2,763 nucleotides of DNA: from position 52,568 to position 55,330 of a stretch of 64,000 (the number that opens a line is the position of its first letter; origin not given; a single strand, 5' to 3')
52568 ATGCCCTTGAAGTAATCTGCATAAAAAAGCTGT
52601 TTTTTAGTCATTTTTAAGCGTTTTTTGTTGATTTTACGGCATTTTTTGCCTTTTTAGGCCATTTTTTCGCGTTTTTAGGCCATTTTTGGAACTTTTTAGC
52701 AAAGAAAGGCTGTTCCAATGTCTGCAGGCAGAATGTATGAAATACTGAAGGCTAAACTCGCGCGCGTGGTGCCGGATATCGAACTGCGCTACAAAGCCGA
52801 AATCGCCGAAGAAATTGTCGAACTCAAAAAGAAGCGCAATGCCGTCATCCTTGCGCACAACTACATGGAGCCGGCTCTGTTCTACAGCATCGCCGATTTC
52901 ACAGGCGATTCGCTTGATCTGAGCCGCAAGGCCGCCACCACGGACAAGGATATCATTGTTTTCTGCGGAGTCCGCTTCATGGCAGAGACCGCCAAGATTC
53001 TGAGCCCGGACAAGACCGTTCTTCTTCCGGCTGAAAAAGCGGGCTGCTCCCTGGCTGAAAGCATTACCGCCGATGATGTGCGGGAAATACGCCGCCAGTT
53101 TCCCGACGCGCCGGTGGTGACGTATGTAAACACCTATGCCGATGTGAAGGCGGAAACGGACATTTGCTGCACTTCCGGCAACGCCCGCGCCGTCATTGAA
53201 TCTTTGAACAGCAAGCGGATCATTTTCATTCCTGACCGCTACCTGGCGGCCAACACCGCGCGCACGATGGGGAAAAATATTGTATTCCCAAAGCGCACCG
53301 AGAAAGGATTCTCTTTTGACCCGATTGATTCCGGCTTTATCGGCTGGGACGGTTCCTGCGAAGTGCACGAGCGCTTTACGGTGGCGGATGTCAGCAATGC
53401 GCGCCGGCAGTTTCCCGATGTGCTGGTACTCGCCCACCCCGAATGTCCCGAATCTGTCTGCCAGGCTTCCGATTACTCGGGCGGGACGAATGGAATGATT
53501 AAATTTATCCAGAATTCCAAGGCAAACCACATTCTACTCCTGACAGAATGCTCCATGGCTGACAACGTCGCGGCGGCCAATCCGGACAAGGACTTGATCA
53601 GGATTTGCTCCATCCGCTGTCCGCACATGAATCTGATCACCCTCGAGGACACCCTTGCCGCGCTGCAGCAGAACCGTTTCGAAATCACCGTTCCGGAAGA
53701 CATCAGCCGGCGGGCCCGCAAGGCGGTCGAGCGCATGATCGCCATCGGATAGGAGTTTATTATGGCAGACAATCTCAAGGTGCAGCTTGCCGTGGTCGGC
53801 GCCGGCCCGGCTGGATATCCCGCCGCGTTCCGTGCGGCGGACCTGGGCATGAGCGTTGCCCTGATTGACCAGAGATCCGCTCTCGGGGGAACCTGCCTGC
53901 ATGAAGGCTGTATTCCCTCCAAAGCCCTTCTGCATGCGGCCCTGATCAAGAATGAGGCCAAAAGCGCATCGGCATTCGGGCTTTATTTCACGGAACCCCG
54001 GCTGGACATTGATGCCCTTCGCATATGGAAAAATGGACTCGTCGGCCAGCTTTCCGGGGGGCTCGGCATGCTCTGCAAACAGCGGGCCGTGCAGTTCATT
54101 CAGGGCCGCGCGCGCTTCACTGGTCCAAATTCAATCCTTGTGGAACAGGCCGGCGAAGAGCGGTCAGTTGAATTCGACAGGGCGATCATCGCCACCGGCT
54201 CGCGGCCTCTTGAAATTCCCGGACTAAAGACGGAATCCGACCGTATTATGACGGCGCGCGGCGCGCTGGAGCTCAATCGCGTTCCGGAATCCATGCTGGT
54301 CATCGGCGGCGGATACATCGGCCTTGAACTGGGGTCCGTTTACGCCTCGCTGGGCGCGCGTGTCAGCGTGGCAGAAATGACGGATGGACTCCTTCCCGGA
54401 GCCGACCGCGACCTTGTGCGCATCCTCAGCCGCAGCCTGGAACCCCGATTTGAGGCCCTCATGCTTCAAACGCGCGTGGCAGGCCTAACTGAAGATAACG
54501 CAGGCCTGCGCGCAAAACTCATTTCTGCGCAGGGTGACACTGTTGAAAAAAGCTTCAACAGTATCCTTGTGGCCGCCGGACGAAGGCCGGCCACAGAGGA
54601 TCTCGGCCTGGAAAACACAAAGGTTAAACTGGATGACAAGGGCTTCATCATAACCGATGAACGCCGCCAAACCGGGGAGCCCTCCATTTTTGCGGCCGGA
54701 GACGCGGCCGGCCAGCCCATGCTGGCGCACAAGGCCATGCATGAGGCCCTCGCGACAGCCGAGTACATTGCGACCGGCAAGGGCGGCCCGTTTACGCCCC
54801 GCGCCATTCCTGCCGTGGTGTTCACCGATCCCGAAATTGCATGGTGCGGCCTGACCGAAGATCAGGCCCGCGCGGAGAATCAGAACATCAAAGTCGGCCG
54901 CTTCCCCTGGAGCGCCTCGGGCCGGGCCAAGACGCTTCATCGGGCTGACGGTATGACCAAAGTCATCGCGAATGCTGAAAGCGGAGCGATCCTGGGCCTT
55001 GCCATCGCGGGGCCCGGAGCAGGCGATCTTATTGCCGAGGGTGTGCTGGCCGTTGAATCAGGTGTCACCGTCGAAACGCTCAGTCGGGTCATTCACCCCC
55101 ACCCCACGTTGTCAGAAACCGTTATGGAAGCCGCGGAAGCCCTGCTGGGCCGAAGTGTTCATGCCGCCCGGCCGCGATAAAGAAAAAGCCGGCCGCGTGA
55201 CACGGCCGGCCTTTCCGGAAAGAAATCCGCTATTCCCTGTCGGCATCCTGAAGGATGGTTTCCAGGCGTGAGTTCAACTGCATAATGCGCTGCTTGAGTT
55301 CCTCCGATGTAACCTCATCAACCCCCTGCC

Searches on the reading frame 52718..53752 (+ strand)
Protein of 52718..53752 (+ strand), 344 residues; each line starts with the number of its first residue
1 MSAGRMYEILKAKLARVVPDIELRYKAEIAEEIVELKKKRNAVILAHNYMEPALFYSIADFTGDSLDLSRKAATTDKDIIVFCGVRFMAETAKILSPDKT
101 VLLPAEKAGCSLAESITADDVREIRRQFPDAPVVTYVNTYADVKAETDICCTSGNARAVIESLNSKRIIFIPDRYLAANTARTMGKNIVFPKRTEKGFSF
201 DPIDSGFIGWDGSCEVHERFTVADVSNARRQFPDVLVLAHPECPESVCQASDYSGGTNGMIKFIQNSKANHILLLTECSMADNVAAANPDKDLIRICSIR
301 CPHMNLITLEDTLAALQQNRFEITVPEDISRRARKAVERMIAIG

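Call 8: find_encoding_contigs(protein=window:52718-53752:+, flank=3000, max_places=10)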
Protein window:52718-53752:+ (344 aa): 3 contigs read that carry it; 3 places shown.
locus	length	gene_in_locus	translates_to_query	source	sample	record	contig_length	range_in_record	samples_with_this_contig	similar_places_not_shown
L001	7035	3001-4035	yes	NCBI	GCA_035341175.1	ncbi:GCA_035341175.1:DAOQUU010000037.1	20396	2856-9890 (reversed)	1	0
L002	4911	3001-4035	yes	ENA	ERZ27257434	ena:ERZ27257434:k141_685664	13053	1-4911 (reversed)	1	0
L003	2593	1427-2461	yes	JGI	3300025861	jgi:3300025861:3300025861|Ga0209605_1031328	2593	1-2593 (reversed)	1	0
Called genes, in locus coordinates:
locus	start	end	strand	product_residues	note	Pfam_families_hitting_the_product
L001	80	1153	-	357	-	PF00768:Peptidase_S11, PF13354:Beta-lactamase2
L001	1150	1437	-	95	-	PF00381:PTS-HPr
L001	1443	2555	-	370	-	PF04768:NAT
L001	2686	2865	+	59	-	-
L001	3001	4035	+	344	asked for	PF02445:NadA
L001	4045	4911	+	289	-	PF01134:GIDA (weak), PF01262:AlaDh_PNT_C (faint), PF03486:HI0933_like (faint), PF07992:Pyr_redox_2, PF12831:FAD_oxidored, PF13450:NAD_binding_8 (weak), PF00070:Pyr_redox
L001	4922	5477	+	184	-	PF07992:Pyr_redox_2 (weak), PF02852:Pyr_redox_dim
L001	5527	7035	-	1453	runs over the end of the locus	?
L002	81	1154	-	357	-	PF00768:Peptidase_S11, PF13354:Beta-lactamase2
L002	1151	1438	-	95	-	PF00381:PTS-HPr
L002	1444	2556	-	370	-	PF04768:NAT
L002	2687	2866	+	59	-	-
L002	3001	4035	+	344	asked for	PF02445:NadA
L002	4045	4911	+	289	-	PF01134:GIDA (weak), PF01262:AlaDh_PNT_C (faint), PF03486:HI0933_like (faint), PF07992:Pyr_redox_2, PF12831:FAD_oxidored, PF13450:NAD_binding_8 (weak), PF00070:Pyr_redox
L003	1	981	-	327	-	?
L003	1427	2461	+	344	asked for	PF02445:NadA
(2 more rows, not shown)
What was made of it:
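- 52718..53752 (+): nadA (quinolinate synthase). Pfam in call 8.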

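Call 11: find_related_loci(query=window:52718-53752:+, collection=genome_contigs, flank=10000)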
Query window:52718-53752:+ (344 aa) in genome_contigs; peptide patterns used: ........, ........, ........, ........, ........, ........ (x = any residue, [..] = any of these).
600 stretches matched a pattern (row limit reached: there are more); 593 encode a relative of the query (tblastn E <= 1e-3); the best 80 are kept; 80 distinct loci.
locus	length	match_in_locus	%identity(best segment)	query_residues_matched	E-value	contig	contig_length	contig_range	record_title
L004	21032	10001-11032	68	1-344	2e-165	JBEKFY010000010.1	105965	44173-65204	MAG: Anaerolineales bacterium isolate SPRUCE 240 SPRUCE_240_10, whole genome shotgun sequence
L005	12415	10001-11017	68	6-344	3e-161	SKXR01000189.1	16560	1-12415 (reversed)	MAG: Kiritimatiellae bacterium isolate CSSed162cmB_250 CSSed16-2cmB-9176, whole genome shotgun sequence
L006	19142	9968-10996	67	2-344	3e-161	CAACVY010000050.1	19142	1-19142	uncultured bacterium isolate Assembly_SCGC_AH-151-A22 genome assembly, contig: AH-151-A22_NODE_50, whole genome shotgun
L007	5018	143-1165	68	1-344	3e-164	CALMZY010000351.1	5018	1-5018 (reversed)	MAG TPA_asm: uncultured Lentisphaerae bacterium isolate SRR8868559_bin.156_CONCOCT_v1.1_MAG genome assembly, contig: ERZ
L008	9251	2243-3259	69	6-344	1e-160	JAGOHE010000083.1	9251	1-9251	MAG: Kiritimatiellae bacterium isolate Go_SlDig_bin_57 Go_SlDig_23153_length_9251_cov_6.268303, whole genome shotgun seq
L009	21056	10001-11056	65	1-344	6e-160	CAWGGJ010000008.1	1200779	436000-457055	MAG: uncultured Chloroflexia bacterium isolate MFD02979.bin.1.144 genome assembly, contig: contig_44855, whole genome sh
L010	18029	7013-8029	68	6-344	3e-159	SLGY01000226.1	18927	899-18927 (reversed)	MAG: Kiritimatiellae bacterium isolate CSSed165cm_123 CSSed16-5cm-7320, whole genome shotgun sequence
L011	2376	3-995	68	13-344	2e-168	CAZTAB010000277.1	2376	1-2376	MAG TPA_asm: uncultured Verrucomicrobiota bacterium isolate SRP092796_co2_739 genome assembly, contig: k141_6047490, who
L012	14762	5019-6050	66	1-344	5e-157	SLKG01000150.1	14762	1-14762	MAG: Kiritimatiellae bacterium isolate CSSed165cm_264 CSSed16-5cm-12431, whole genome shotgun sequence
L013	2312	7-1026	66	5-344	1e-167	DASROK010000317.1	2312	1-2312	MAG TPA_asm: Gemmatimonadaceae bacterium isolate SMAG_U10266 k141_2245640, whole genome shotgun sequence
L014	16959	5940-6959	67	6-344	1e-156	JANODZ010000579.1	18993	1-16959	MAG: Anaerolineales bacterium isolate SOY_65_metabat_63 SOY_65_k141_3370309, whole genome shotgun sequence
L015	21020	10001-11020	66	5-344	2e-156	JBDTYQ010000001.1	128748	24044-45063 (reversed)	MAG: bacterium isolate cluster4_bin.143 NODE_46_length_128748_cov_18.308766, whole genome shotgun sequence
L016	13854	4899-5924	65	1-344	3e-156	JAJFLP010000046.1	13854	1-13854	MAG: Verrucomicrobia bacterium isolate OFTM198 OFTM198_45, whole genome shotgun sequence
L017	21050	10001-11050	65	1-344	2e-156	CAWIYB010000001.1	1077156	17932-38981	MAG: uncultured Chloroflexia bacterium isolate MFD05942.bin.1.129 genome assembly, contig: contig_12090, whole genome sh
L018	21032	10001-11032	66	1-344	4e-156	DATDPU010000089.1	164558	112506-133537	MAG TPA_asm: Anaerolineae bacterium isolate SMAG_U7929 k141_3796910, whole genome shotgun sequence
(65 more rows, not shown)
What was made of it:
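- Tried and rejected: Genome-collection scan with NadA (call 11).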

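Call 66: list_cluster_members(proteins=[window:52718-53752:+, L227:2134-3657:+, window:47600-49681:-, L284:1542-3650:+])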
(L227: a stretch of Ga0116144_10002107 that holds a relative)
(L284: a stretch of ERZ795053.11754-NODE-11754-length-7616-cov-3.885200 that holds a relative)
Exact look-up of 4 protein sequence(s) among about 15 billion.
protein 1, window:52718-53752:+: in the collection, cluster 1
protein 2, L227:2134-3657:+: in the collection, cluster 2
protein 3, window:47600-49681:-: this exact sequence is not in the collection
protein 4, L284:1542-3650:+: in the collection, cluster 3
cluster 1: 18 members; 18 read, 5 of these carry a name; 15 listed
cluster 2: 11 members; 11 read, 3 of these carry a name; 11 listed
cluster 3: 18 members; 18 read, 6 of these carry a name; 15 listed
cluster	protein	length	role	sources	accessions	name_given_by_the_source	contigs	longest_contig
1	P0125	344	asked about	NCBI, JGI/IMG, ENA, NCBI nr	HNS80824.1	MAG TPA: quinolinate synthase NadA [Kiritimatiellia bacterium] | quinolinate synthase NadA [Kiritimatiellia bacterium]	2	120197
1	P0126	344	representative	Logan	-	-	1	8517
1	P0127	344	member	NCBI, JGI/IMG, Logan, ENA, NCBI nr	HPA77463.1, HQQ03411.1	MAG TPA: quinolinate synthase NadA [Kiritimatiellia bacterium] | quinolinate synthase NadA [Kiritimatiellia bacterium]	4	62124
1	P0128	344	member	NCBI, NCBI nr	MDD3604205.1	MAG: quinolinate synthase NadA [Kiritimatiellae bacterium] | quinolinate synthase NadA [Kiritimatiellia bacterium]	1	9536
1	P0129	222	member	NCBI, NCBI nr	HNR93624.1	MAG TPA: quinolinate synthase, partial [Kiritimatiellia bacterium] | quinolinate synthase [Kiritimatiellia bacterium]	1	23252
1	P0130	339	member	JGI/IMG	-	quinolinate synthase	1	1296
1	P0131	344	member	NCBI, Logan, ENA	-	-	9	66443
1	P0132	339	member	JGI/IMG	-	-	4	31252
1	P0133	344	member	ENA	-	-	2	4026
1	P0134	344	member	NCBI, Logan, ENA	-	-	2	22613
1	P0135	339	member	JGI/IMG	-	-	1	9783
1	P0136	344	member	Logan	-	-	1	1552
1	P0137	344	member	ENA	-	-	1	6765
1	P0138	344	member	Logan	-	-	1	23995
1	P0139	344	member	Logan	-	-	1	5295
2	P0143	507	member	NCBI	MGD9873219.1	MAG: 4-alpha-glucanotransferase [Kiritimatiellia bacterium]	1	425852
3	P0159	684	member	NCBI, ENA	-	-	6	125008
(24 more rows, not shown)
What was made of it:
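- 52718..53752 (+): Named in call 66 (HNS80824.1, Kiritimatiellia bacterium).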

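Call 83: find_encoding_contigs(protein=P0143, flank=10000, max_places=2)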
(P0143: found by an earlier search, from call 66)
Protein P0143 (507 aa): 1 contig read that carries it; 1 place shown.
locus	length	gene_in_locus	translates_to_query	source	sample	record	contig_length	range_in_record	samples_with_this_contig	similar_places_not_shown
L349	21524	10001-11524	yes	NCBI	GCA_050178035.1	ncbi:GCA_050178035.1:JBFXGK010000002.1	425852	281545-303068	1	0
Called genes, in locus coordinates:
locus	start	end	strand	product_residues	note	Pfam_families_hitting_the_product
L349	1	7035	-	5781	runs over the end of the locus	PF12951:PATR, PF00041:fn3 (faint), PF16656:Pur_ac_phosph_N (faint), PF16655:PhoD_N (faint), PF13091:PLDc_2, PF00932:LTD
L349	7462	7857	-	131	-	PF08780:NTase_sub_bind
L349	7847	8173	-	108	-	PF01909:NTP_transf_2, PF18765:Polbeta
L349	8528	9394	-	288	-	PF18884:TSP3_bac (faint)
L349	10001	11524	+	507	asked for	PF02446:Glyco_hydro_77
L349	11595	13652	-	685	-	-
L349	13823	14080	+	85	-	-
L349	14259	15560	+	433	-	PF03447:NAD_binding_3, PF00742:Homoserine_dh, PF01842:ACT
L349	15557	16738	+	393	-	PF01676:Metalloenzyme (weak), PF10143:PhosphMutase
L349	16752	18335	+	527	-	PF00682:HMGL-like, PF22617:HCS_D2, PF08502:LeuA_dimer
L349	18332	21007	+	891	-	PF00133:tRNA-synt_1, PF09334:tRNA-synt_1g, PF13603:tRNA-synt_1_2 (weak), PF09334:tRNA-synt_1g (weak), PF08264:Anticodon_1, PF10458:Val_tRNA-synt_C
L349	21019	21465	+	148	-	PF03479:PCC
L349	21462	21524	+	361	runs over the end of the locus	-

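Call 84: find_encoding_contigs(protein=P0159, flank=10000, max_places=2)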
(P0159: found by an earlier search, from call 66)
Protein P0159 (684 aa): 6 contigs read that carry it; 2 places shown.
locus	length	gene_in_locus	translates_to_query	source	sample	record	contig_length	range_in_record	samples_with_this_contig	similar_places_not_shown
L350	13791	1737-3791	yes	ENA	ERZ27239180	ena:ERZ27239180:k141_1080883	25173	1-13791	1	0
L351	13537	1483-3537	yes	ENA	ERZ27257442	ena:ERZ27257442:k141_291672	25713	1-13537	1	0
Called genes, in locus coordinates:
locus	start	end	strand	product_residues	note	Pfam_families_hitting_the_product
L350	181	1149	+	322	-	PF01595:CNNM, PF00571:CBS (weak)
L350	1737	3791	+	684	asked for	PF20581:DUF6785, PF20580:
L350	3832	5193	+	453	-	PF02687:FtsX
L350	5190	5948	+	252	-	PF02463:SMC_N (faint), PF00005:ABC_tran, PF13304:AAA_21 (faint)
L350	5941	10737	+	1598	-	PF02687:FtsX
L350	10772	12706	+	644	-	PF03169:OPT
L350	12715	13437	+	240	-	PF02463:SMC_N (faint), PF00005:ABC_tran, PF13304:AAA_21 (faint)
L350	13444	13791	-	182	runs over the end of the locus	PF02357:NusG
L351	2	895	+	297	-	?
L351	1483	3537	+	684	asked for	PF20581:DUF6785, PF20580:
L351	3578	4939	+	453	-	PF02687:FtsX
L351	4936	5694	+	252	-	PF02463:SMC_N (faint), PF00005:ABC_tran, PF13304:AAA_21 (faint)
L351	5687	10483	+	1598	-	PF02687:FtsX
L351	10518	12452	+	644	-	PF03169:OPT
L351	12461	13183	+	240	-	PF02463:SMC_N (faint), PF00005:ABC_tran, PF13304:AAA_21 (faint)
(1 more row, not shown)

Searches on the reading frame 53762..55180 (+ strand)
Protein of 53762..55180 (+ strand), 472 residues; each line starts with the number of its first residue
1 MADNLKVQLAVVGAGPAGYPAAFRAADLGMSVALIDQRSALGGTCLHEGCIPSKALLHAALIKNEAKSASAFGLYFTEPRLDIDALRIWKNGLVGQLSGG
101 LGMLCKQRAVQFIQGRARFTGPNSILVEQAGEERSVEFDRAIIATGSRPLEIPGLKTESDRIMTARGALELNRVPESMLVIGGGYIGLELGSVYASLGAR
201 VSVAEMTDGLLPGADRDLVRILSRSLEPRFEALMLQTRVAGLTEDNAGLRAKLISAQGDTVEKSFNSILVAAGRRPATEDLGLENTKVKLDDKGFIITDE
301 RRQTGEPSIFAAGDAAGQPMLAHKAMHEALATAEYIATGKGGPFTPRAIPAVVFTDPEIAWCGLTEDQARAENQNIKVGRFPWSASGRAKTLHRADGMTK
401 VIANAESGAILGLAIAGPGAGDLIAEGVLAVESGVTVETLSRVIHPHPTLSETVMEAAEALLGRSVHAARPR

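Call 64: search_protein_families(library=pfam, proteins=[window:53762-55180:+])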
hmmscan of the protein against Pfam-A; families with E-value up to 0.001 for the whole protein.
window:53762-55180:+ (472 aa): 14 families
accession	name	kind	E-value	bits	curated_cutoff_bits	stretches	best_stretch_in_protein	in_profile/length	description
PF07992.20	Pyr_redox_2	-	3.3e-61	207.7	26.1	1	8-329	2-291/291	Pyridine nucleotide-disulphide oxidoreductase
PF02852.28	Pyr_redox_dim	-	7.5e-36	123.1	25.3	1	349-458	1-110/110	Pyridine nucleotide-disulphide oxidoreductase, dimerisation domain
PF00070.33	Pyr_redox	-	1.7e-16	60.9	22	1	178-248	2-72/82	Pyridine nucleotide-disulphide oxidoreductase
PF12831.13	FAD_oxidored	-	1.1e-07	32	27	1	9-49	2-42/416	FAD dependent oxidoreductase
PF01134.28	GIDA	-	1.5e-07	31.3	22.1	1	9-68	2-58/391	Glucose inhibited division protein A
PF13450.12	NAD_binding_8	-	1.3e-06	29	21.9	1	11-46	1-36/68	NAD(P)-binding Rossmann-like domain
PF13738.12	Pyr_redox_3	-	4.3e-06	26.6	30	0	139-313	126-305/305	Pyridine nucleotide-disulphide oxidoreductase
PF03486.20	HI0933_like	-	3.4e-05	23.8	50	1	8-43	2-37/244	HI0933-like protein Rossmann domain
PF01262.27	AlaDh_PNT_C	-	4.7e-05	23.3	23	0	8-40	30-62/214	Alanine dehydrogenase/PNT, C-terminal domain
PF03721.20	UDPG_MGDP_dh_N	-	0.00015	21.8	27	0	179-231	4-56/187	UDP-glucose/GDP-mannose dehydrogenase family, NAD binding domain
PF00890.30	FAD_binding_2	-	0.00023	20.9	20.4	1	10-44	3-37/414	FAD binding domain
PF01266.30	DAO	-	0.00062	19.8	27.9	0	9-44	2-38/353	FAD dependent oxidoreductase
PF02737.24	3HCDH_N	-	0.0008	19.8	22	0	180-225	4-49/180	3-hydroxyacyl-CoA dehydrogenase, NAD binding domain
PF13478.12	XdhC_C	-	0.00082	20.3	29.7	0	9-90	1-65/125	XdhC Rossmann domain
